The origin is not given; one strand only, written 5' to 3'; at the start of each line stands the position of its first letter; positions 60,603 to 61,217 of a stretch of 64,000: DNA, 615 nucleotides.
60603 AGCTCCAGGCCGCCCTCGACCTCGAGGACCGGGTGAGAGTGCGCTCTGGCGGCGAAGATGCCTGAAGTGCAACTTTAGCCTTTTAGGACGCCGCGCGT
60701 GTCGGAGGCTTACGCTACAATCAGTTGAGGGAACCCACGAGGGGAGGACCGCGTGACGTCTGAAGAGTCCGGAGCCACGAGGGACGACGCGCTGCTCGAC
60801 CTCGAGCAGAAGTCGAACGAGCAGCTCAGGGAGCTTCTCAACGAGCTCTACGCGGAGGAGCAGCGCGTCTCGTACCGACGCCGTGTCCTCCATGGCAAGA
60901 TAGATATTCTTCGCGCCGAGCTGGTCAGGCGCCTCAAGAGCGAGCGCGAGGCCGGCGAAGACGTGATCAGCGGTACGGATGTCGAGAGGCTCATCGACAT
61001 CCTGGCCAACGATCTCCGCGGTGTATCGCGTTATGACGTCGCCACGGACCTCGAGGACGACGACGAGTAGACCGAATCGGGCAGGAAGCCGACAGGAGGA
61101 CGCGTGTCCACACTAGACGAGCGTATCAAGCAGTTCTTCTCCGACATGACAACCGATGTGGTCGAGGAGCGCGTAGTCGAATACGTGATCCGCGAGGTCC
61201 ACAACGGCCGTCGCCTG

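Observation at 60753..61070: Single-motif RsiG-like protein: candidate c-di-GMP-binding anti-sigma factor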

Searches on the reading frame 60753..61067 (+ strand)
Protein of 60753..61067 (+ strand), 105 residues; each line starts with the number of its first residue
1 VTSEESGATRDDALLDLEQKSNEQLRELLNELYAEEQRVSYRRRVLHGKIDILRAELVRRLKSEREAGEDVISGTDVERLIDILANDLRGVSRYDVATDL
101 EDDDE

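Call 3: search_protein_families(library=pfam, proteins=[window:60753-61067:+], max_evalue=1)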
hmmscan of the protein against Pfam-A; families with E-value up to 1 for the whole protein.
window:60753-61067:+ (105 aa): 3 families
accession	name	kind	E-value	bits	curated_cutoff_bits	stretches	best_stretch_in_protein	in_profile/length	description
PF22802.1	RsiG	-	1.4e-18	66.8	27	1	13-84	3-65/65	RsiG-like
PF02002.24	TFIIE_alpha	-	0.14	12.4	22.9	1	7-45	26-63/105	TFIIE alpha subunit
PF12808.12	Mto2_bdg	-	0.15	12.9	22.3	1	56-67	8-19/52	Micro-tubular organiser Mto1 C-term Mto2-binding region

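Call 4: search_protein_families(library=ncbifam, proteins=[window:60753-61067:+], max_evalue=1)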
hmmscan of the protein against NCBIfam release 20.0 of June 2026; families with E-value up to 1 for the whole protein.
window:60753-61067:+ (105 aa): 1 family
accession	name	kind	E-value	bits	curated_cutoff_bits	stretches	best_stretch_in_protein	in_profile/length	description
TIGR04093.1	cas1_CYANO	exception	0.11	11.4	385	1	33-86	98-150/334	type I-D CRISPR-associated endonuclease Cas1d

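Call 5: search_solved_structures(query=window:60753-61067:+, max_evalue=10, show_alignments=4)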
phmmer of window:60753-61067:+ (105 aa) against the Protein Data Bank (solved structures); distinct sequences matched with E-value up to 10: 7.
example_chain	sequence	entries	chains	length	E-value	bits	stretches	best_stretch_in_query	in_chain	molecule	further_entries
6pfj_T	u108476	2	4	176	1.9e-09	41.3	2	13-65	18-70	AmfC protein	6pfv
7lq3_B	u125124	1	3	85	3.2e-09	40.5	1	15-61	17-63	RsiG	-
7lq2_B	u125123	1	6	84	3.4e-09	40.5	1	15-61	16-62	RR RsiG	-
7lq4_D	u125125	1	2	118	7.5e-09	39.4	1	15-61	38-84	RsiG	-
2m5v_A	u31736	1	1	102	0.033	18.1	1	13-86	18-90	NACHT, LRR and PYD domains-containing protein 10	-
3l2b_A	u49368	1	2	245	1.1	13.3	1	19-78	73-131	Probable manganase-dependent inorganic pyrophosphatase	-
3l31_A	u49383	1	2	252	1.1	13.2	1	19-78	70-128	Probable manganase-dependent inorganic pyrophosphatase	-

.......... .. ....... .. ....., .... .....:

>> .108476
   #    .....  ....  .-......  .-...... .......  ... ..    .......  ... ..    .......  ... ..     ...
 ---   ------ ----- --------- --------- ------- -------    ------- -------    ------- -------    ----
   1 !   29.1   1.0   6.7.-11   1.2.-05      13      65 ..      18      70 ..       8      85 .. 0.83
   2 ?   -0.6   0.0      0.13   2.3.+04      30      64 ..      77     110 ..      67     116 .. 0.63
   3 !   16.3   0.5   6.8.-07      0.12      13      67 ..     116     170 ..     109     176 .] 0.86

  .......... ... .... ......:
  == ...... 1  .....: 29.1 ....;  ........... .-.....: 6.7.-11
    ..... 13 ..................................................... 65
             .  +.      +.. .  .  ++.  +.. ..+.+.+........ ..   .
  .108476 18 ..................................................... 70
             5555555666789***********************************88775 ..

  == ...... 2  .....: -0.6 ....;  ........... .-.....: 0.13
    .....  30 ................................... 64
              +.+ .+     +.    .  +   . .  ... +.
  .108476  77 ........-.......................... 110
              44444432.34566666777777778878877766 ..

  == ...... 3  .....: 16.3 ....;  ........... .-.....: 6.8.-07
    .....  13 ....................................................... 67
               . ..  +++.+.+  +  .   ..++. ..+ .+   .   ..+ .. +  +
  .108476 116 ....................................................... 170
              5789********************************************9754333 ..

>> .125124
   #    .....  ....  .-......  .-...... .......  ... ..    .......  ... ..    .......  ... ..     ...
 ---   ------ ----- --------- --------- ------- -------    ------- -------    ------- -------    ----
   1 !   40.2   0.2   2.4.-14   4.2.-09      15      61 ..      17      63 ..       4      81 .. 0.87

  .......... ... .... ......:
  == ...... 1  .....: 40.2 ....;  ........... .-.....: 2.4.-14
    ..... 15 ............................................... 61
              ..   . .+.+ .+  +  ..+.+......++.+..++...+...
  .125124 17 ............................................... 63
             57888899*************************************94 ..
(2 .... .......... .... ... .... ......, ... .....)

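Call 12: find_homologous_proteins(query=window:60753-61067:+, max_evalue=0.001)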
Query window:60753-61067:+ (105 aa): 2330 proteins with E <= 0.001 among 2378 candidates; the best 120 are listed.
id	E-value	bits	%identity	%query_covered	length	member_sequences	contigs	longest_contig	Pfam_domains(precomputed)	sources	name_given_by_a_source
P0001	1.2e-55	204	100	100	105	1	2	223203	PF22802.2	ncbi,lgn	-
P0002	1.4e-42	162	87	90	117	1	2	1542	PF22802.2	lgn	-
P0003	3.6e-42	160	85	93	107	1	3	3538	PF22802.2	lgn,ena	-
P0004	3.9e-42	160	81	99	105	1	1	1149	PF22802.2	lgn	-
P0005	6.7e-42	160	90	88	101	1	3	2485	PF22802.2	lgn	-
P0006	7.9e-42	159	84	99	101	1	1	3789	PF22802.2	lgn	-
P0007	8.3e-42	159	83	90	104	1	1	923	PF22802.2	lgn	-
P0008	1.2e-41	159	87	92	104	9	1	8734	PF22802.2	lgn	-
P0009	1.2e-41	159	83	98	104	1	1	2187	PF22802.2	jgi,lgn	jgi:hypothetical protein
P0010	1.4e-41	159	84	96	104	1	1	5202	PF22802.2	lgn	-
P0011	1.6e-41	158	84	96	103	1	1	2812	PF22802.2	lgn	-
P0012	1.7e-41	158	86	90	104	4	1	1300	PF22802.2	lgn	-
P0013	1.7e-41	158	82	99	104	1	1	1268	PF22802.2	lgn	-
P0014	1.9e-41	158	84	99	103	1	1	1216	PF22802.2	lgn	-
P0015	2.2e-41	158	84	96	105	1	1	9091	PF22802.2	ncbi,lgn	-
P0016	3.2e-41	157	78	97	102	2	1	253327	PF22802.2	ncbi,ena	-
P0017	3.7e-41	157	79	96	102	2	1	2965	PF22802.2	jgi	-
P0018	4.6e-41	157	80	98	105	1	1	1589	PF22802.2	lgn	-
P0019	4.7e-41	157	85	90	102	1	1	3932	PF22802.2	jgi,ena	-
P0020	8.4e-41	156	82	91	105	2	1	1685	PF22802.2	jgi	jgi:hypothetical protein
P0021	9.2e-41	156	80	98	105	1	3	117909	PF22802.2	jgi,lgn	jgi:hypothetical protein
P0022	9.9e-41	156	84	91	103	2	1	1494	PF22802.2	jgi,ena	-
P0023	9.9e-41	156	77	97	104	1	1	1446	PF22802.2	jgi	jgi:hypothetical protein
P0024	1.1e-40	156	80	93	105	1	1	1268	PF22802.2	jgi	jgi:hypothetical protein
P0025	1.4e-40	155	87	88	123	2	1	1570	PF22802.2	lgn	-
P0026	1.5e-40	155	85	92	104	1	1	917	PF22802.2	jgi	jgi:hypothetical protein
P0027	1.5e-40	155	84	90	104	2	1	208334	PF22802.2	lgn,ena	-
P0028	1.6e-40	155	82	99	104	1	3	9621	PF22802.2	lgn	-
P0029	1.8e-40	155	85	90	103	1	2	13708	PF22802.2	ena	-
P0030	2.6e-40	155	86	83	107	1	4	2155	PF22802.2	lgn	-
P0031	2.8e-40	154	84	92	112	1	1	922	PF22802.2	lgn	-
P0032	3.2e-40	154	81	95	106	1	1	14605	PF22802.2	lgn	-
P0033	3.2e-40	154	87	85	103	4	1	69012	PF22802.2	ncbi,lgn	-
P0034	3.7e-40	154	78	89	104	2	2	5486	PF22802.2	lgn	-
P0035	4.3e-40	154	81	95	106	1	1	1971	PF22802.2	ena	-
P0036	5.0e-40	154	78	99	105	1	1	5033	PF22802.2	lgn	-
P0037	5.4e-40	154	86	88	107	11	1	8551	PF22802.2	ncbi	-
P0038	5.5e-40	153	82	94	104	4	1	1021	PF22802.2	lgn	-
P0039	5.9e-40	153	83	90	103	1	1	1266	PF22802.2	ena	-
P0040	7.6e-40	153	84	82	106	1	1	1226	PF22802.2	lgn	-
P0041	7.7e-40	153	77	96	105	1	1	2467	PF22802.2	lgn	-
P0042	8.5e-40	153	82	90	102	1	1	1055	PF22802.2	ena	-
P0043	8.9e-40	153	81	91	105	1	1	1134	PF22802.2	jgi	jgi:hypothetical protein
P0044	1.0e-39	153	80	94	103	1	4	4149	PF22802.2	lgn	-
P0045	1.1e-39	152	86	86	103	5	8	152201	PF22802.2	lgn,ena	-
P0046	1.3e-39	152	80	91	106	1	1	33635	PF22802.2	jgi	jgi:hypothetical protein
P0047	1.6e-39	152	79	95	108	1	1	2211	PF22802.2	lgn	-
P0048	1.7e-39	152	87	86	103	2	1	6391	PF22802.2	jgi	-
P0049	1.7e-39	152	83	91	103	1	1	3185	PF22802.2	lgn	-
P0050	1.8e-39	152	82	99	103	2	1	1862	PF22802.2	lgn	-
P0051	1.9e-39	152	86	81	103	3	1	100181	PF22802.2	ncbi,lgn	-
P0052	1.9e-39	152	84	92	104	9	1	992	PF22802.2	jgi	jgi:hypothetical protein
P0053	2.1e-39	152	82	90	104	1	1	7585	PF22802.2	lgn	-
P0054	2.3e-39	151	85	90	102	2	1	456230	PF22802.2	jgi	-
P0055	2.4e-39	151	82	90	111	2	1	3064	PF22802.2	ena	-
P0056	2.6e-39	151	77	100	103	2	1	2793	PF22802.2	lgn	-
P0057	2.8e-39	151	78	95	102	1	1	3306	PF22802.2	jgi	jgi:hypothetical protein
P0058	3.1e-39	151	78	94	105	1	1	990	PF22802.2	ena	-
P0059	3.2e-39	151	85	84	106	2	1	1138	PF22802.2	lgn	-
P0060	3.5e-39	151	82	91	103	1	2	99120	PF22802.2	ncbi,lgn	-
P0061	3.5e-39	151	84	86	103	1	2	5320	PF22802.2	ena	-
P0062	3.7e-39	151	80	94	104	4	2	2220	PF22802.2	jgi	jgi:hypothetical protein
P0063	3.9e-39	151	76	96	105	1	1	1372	PF22802.2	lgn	-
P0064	3.9e-39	151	83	90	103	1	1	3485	PF22802.2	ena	-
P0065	4.0e-39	151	84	82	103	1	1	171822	PF22802.2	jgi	-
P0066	4.1e-39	151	81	90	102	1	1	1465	PF22802.2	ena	-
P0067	4.3e-39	151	83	86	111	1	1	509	PF22802.2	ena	-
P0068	4.5e-39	151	77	99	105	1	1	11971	PF22802.2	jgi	-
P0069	4.7e-39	151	83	86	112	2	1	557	PF22802.2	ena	-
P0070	4.9e-39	150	81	90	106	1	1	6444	PF22802.2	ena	-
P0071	5.1e-39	150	83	90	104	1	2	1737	PF22802.2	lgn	-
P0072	5.2e-39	150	77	95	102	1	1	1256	PF22802.2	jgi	jgi:poly(A) polymerase Pap1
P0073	5.2e-39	150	78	95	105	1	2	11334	PF22802.2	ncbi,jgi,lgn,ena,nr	ncbi:MAG TPA: hypothetical protein VLA05_03490 [Coriobacteriia bacterium]|nr:hypothetical protein [C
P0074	5.3e-39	150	80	90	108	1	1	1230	PF22802.2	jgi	jgi:hypothetical protein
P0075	5.5e-39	150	85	88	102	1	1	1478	PF22802.2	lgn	-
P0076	5.7e-39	150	86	83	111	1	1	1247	PF22802.2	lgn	-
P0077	5.9e-39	150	84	90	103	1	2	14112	PF22802.2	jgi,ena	-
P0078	6.2e-39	150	79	98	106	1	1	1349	PF22802.2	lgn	-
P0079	6.3e-39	150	84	86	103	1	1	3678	PF22802.2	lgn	-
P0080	6.4e-39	150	81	89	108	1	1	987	PF22802.2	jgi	jgi:hypothetical protein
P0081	6.8e-39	150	80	94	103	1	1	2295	PF22802.2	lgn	-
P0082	7.0e-39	150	84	89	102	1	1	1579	PF22802.2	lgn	-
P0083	7.1e-39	150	77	95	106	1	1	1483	PF22802.2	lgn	-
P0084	7.5e-39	150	80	96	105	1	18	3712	PF22802.2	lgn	-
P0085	8.1e-39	150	77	99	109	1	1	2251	PF22802.2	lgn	-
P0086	8.3e-39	150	85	89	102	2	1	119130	PF22802.2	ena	-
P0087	8.3e-39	150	84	90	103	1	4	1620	PF22802.2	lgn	-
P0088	8.4e-39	150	81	90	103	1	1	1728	PF22802.2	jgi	jgi:hypothetical protein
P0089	8.6e-39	150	83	89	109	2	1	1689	PF22802.2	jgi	jgi:hypothetical protein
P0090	8.9e-39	150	81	90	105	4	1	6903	PF22802.2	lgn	-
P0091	9.0e-39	150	82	90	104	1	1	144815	PF22802.2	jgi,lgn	-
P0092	9.2e-39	150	80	92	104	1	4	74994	PF22802.2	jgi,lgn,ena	-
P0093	9.2e-39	150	81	92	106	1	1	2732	PF22802.2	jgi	-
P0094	1.0e-38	149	78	96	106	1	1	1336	PF22802.2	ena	-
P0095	1.1e-38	149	77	93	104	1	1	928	PF22802.2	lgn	-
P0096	1.1e-38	149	84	86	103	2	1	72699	PF22802.2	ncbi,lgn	-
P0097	1.1e-38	149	83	83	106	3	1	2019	PF22802.2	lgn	-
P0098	1.1e-38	149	84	86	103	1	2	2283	PF22802.2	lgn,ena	-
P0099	1.2e-38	149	80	92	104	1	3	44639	PF22802.2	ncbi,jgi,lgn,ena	ncbi:MAG: hypothetical protein WCJ13_00170 [Coriobacteriia bacterium]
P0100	1.3e-38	149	81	90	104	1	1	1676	PF22802.2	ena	-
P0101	1.3e-38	149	76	97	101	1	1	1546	PF22802.2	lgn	-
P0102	1.4e-38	149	80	88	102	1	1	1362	PF22802.2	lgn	-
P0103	1.4e-38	149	77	96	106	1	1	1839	PF22802.2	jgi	jgi:hypothetical protein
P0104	1.6e-38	149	77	96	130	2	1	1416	PF22802.2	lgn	-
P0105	1.7e-38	149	81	93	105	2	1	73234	PF22802.2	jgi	-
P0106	1.8e-38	149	80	91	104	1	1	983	PF22802.2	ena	-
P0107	1.8e-38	149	76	97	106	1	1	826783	PF22802.2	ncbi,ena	-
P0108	1.8e-38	149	84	83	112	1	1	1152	PF22802.2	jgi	jgi:hypothetical protein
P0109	1.9e-38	149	83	82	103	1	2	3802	PF22802.2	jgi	jgi:hypothetical protein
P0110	1.9e-38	149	77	96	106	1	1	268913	PF22802.2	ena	-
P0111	2.0e-38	149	75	95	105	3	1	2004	PF22802.2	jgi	jgi:hypothetical protein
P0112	2.1e-38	148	79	90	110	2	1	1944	PF22802.2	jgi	jgi:hypothetical protein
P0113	2.1e-38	148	82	90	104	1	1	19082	PF22802.2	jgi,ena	-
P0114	2.2e-38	148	79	91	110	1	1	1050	PF22802.2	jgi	jgi:hypothetical protein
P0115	2.2e-38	148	86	84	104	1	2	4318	PF22802.2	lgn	-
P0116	2.3e-38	148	79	93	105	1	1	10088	PF22802.2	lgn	-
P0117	2.4e-38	148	82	90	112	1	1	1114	PF22802.2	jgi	jgi:hypothetical protein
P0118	2.5e-38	148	85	83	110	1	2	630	PF22802.2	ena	-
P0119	2.5e-38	148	75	95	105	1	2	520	PF22802.2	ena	-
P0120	2.5e-38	148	81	90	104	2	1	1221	PF22802.2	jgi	jgi:hypothetical protein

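Call 13: find_related_loci(query=window:60753-61067:+, collection=genome_contigs, flank=6000)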
Query window:60753-61067:+ (105 aa) in genome_contigs; peptide patterns used: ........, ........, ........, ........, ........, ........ (x = any residue, [..] = any of these).
441 stretches matched a pattern; 33 encode a relative of the query (tblastn E <= 1e-3); 33 distinct loci.
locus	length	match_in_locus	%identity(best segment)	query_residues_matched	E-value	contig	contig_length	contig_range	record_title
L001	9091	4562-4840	85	4-98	3e-46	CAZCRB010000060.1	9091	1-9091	MAG TPA_asm: uncultured Eubacteriales bacterium isolate binchicken_co104_79 genome assembly, contig: NODE_6120_length_90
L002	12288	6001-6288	82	10-105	3e-46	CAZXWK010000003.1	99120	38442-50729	MAG TPA_asm: uncultured Eubacteriales bacterium isolate binchicken_co152_220 genome assembly, contig: NODE_241_length_99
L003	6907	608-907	78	4-103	6e-45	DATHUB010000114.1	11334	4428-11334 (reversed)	MAG TPA_asm: Coriobacteriia bacterium isolate SMAG_U16095 k141_794624, whole genome shotgun sequence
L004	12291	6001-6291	82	9-105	3e-45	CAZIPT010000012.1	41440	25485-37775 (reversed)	MAG TPA_asm: uncultured Eubacteriales bacterium isolate SRP302447_co1_108 genome assembly, contig: NODE_2662_length_4144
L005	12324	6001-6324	76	4-105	2e-44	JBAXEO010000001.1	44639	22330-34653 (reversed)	MAG: Coriobacteriia bacterium isolate ELA247 MAG247_1, whole genome shotgun sequence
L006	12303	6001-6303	77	3-103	3e-44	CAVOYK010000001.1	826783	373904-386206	MAG: uncultured Actinomycetes bacterium isolate MFD09779.bin.2.33 genome assembly, contig: contig_14743, whole genome sh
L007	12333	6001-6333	74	2-105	9e-44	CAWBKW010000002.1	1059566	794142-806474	MAG: uncultured Coriobacteriia bacterium isolate MFD02979.bin.2.177 genome assembly, contig: contig_22262, whole genome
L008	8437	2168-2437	83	14-103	8e-44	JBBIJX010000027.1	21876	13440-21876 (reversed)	MAG: Actinomycetota bacterium isolate BR1S70218_bin_172 NODE_1337_length_21876_cov_2.66969, whole genome shotgun sequenc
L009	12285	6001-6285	75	11-105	1e-43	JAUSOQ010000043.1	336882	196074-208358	MAG: Coriobacteriia bacterium isolate E21_maxbin.048 E21_k141_20066, whole genome shotgun sequence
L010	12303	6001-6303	77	3-103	4e-43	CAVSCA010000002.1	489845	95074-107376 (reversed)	MAG: uncultured Actinomycetes bacterium isolate MFD02979.bin.2.142 genome assembly, contig: contig_14636, whole genome s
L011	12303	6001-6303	77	3-103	4e-43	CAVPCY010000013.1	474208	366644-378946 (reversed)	MAG: uncultured Actinomycetes bacterium isolate MFD00032.bin.2.33 genome assembly, contig: contig_22895, whole genome sh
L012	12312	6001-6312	74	1-104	2e-43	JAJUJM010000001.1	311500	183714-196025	MAG: Actinomycetota bacterium isolate bin117 k141_45760_length_311500_cov_15.4551, whole genome shotgun sequence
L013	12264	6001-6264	83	12-99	4e-43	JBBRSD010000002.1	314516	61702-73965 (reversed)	MAG: Coriobacteriia bacterium isolate La2_metabat2.009 La2_metabat2.009_K_2612062L314516_cov_20.3742, whole genome shotg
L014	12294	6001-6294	74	1-98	6e-42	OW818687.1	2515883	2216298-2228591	metagenome genome assembly, chromosome: 1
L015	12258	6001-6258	80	11-96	6e-42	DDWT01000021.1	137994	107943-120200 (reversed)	MAG TPA_asm: Actinobacteria bacterium UBA2279 UBA2279_contig_1368, whole genome shotgun sequence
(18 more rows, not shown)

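Call 21: find_encoding_contigs(protein=P0001, flank=10000, max_places=3)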
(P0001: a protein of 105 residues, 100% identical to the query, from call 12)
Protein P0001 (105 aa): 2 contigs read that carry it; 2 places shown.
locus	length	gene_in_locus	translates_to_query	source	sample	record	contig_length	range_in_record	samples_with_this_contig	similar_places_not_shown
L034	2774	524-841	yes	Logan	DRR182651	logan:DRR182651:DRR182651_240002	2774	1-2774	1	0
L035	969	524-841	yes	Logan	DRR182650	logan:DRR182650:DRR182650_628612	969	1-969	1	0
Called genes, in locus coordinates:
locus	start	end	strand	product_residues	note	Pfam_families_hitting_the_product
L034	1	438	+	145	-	?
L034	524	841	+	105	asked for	PF22802:RsiG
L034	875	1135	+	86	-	-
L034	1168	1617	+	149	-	PF16697:Yop-YscD_cpl, PF00498:FHA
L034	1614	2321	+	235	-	PF00376:MerR, PF13411:MerR_1, PF13591:MerR_2 (faint), PF28507:Rv1828_C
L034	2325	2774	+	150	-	?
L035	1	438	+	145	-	?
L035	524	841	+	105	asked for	PF22802:RsiG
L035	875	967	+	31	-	?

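Call 31: list_cluster_members(proteins=[P0001, P0016, P0107])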
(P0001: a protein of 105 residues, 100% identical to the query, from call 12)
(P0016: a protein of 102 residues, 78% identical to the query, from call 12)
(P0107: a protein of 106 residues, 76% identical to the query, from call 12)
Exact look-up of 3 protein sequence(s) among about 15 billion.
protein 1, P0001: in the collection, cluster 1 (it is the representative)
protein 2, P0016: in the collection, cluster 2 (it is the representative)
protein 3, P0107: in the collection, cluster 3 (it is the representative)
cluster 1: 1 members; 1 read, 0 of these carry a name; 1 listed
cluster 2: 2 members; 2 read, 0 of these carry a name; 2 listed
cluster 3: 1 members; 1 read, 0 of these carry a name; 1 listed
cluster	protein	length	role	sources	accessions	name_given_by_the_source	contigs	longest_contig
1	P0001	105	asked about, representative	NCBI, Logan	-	-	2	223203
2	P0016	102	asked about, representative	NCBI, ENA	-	-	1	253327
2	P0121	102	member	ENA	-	-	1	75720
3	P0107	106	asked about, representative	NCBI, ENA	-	-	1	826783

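Call 50: search_protein_representatives(protein=window:60753-61067:+)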
Query: 105 residues. Proteins with E-value up to 0.001 (for the whole library): 811; up to 1e-10: 204; up to 1e-30: 6. The best 150 are listed.
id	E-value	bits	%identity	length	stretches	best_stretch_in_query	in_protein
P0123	3.0e-38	146.3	81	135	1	5-97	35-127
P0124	1.8e-35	137.4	76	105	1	11-104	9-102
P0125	1.1e-34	134.9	46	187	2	2-86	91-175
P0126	7.6e-32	125.8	75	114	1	20-103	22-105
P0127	2.3e-31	124.2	81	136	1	8-87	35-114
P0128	2.8e-31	124.0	68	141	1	9-102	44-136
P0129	2.2e-30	121.1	71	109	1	10-104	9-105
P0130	2.7e-29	117.6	62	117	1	9-101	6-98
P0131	3.0e-29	117.5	75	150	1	10-92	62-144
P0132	5.5e-25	103.8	74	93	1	9-78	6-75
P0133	1.6e-23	99.2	62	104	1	9-104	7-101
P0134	1.9e-23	99.0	77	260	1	33-103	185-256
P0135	6.7e-23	97.2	65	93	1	11-87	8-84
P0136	1.5e-22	96.1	58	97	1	10-89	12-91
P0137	3.9e-22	94.7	83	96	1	7-69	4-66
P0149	1.4e-19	86.5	60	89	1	10-86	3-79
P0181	1.5e-17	80.1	56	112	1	10-86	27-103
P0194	4.4e-17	78.5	48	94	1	10-92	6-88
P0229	1.5e-14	70.4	53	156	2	20-85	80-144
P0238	4.9e-14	68.8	53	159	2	16-65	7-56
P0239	6.1e-14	68.5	43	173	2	18-85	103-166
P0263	1.2e-12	64.4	45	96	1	14-90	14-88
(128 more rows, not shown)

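Call 51: predict_structure(alignment_id=A2)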
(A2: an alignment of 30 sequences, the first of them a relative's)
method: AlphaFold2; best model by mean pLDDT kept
length: 105 residues; sequences in the alignment: 30
mean_pLDDT: 71.0   pTM: 0.49
mean pLDDT of the five models: 71.0, 70.3, 69.6, 69.4, 68.7
residues with pLDDT >= 90: 27; 70-90: 34; 50-70: 19; < 50: 25
segments of 3 or more residues with pLDDT < 50: 1-10, 91-105
pLDDT, mean of each block of 10 residues (from residue 1): 43 68 94 95 91 86 77 67 65 41 36
secondary structure, 60 per line:
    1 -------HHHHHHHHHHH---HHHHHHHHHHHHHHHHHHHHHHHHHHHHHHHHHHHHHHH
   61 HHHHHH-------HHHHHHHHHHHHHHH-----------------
elements in order: H8-18 H22-66 H74-88

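Call 53: find_encoding_contigs(protein=P0149, flank=8000, max_places=4)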
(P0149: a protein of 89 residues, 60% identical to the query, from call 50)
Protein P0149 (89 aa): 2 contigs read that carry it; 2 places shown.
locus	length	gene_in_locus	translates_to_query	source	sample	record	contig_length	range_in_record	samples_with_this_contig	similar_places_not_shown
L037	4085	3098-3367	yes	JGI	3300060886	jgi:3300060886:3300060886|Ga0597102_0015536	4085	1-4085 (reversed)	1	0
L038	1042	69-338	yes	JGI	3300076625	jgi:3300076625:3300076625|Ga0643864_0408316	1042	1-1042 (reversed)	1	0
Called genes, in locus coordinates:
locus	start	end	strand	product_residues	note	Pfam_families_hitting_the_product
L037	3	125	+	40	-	?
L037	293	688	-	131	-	PF07366:SnoaL (faint), PF12680:SnoaL_2, PF14534:DUF4440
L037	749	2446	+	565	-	PF00587:tRNA-synt_2b, PF04073:tRNA_edit, PF03129:HGTP_anticodon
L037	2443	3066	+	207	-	PF01066:CDP-OH_P_transf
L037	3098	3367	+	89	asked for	PF22802:RsiG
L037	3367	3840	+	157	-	PF13240:Zn_Ribbon_1 (weak), PF16697:Yop-YscD_cpl, PF00498:FHA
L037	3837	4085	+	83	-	?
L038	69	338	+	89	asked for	PF22802:RsiG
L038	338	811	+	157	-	PF13240:Zn_Ribbon_1 (weak), PF16697:Yop-YscD_cpl, PF00498:FHA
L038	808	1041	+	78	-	?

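Call 55: find_encoding_contigs(protein=P0181, flank=8000, max_places=2)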
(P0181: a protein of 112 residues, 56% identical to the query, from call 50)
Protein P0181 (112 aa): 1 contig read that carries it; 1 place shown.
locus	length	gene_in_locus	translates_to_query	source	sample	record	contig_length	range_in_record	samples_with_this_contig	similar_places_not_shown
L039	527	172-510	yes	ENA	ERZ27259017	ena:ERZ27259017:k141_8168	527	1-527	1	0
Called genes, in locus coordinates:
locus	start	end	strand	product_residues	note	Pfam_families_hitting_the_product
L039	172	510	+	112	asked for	PF22802:RsiG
